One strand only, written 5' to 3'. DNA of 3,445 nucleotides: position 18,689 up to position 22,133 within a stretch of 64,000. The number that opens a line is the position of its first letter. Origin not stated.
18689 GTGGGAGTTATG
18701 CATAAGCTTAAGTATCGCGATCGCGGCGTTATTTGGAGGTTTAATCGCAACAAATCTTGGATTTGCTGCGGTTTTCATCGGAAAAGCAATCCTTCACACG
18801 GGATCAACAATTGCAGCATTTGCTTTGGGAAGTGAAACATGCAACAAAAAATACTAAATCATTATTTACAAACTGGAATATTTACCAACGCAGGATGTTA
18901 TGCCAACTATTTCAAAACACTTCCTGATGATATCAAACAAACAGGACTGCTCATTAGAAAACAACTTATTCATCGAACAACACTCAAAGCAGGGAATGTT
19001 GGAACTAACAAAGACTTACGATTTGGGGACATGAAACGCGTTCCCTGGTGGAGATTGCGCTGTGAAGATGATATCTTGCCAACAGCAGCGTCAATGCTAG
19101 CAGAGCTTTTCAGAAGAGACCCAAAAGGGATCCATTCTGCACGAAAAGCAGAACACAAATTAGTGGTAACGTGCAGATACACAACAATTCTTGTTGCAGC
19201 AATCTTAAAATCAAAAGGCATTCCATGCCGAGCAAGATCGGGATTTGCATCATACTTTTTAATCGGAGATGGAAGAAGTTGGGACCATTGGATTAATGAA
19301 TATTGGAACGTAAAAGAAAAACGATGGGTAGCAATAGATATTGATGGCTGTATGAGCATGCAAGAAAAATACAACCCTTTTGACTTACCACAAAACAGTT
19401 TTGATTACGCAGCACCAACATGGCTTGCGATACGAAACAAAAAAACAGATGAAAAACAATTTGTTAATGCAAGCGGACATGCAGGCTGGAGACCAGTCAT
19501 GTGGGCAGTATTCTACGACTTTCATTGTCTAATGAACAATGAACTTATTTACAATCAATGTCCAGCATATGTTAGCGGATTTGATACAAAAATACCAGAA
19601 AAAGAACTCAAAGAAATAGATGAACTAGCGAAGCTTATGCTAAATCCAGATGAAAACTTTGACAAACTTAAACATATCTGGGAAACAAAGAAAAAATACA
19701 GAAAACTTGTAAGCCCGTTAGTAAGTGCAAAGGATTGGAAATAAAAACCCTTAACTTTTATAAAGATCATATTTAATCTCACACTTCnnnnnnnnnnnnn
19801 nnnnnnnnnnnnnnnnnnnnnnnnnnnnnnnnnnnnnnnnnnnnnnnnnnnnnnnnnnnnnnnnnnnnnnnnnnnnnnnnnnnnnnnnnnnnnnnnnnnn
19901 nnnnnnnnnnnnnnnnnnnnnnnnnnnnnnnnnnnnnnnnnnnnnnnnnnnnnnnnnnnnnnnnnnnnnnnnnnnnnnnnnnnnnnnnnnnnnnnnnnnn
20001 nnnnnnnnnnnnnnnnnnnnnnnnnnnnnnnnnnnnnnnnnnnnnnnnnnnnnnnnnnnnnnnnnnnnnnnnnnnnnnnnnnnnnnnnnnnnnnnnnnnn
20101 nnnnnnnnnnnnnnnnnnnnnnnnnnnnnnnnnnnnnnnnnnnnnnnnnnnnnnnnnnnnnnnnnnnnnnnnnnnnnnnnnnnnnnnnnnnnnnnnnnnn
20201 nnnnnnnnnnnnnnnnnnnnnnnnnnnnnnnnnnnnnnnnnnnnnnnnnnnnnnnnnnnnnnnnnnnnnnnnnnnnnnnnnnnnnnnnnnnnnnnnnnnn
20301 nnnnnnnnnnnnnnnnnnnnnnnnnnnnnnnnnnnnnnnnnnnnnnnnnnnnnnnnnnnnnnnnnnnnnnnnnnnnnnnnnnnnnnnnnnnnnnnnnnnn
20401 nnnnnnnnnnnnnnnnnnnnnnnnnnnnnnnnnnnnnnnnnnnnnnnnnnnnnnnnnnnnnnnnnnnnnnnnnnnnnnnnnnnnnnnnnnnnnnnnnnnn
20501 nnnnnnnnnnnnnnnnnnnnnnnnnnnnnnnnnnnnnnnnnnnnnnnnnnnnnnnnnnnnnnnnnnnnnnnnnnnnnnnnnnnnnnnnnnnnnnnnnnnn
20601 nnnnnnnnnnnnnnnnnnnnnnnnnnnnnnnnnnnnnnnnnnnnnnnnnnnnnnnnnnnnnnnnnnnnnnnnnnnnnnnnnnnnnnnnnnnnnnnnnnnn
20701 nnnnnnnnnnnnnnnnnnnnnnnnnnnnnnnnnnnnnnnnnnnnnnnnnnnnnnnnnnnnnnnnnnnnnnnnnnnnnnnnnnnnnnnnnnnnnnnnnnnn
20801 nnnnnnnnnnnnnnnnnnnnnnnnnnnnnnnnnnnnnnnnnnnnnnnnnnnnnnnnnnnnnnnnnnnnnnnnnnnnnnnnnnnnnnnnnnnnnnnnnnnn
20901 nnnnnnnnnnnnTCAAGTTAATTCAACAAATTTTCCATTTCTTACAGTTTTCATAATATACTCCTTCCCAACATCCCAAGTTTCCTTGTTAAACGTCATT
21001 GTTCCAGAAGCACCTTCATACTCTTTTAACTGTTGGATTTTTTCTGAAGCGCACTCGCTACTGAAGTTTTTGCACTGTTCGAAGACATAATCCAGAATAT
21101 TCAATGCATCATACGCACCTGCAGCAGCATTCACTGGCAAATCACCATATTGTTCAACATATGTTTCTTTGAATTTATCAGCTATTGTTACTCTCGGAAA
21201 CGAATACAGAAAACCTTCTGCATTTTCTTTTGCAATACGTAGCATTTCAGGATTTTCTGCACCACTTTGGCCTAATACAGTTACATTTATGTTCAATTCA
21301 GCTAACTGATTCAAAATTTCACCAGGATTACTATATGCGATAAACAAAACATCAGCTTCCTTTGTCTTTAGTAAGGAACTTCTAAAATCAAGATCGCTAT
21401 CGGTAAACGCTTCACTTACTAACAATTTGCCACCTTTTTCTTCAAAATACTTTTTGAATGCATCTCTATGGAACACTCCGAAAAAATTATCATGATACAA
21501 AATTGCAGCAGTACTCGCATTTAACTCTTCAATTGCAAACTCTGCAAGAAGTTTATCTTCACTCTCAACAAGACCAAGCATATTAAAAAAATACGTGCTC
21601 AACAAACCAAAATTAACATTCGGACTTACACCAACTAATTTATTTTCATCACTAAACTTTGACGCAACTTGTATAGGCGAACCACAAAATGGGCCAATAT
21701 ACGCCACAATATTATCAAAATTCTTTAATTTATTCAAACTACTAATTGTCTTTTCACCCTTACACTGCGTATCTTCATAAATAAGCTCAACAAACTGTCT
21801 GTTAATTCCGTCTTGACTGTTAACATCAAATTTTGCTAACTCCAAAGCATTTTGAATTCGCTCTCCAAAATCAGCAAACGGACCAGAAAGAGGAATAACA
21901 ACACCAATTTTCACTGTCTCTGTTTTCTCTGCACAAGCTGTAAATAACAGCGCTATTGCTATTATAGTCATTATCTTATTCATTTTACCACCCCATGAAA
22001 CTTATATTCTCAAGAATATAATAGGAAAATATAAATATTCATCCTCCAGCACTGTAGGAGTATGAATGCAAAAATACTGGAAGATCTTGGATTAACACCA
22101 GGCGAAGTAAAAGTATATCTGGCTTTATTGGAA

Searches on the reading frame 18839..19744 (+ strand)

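Call 21: search_protein_families(library=pfam, max_evalue=0.00001, proteins=[window:18839-19744:+])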
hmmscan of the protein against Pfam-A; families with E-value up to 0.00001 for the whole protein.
window:18839-19744:+ (301 aa): 1 family
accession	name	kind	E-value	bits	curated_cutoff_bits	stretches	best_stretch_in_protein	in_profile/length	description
PF01841.26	Transglut_core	-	4.3e-06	27.4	23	1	110-167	52-107/108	Transglutaminase-like superfamily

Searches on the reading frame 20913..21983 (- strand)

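Call 20: search_protein_families(library=pfam, max_evalue=0.00001, proteins=[window:20913-21983:-])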
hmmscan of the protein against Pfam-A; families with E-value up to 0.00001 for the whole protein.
window:20913-21983:- (356 aa): 2 families
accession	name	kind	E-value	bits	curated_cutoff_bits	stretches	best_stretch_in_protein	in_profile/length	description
PF13458.12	Peripla_BP_6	-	4.5e-36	125.7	31.7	1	23-335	1-326/343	Periplasmic binding protein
PF01094.35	ANF_receptor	-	5.4e-13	49.1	25.4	1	43-333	2-336/353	Receptor family ligand binding region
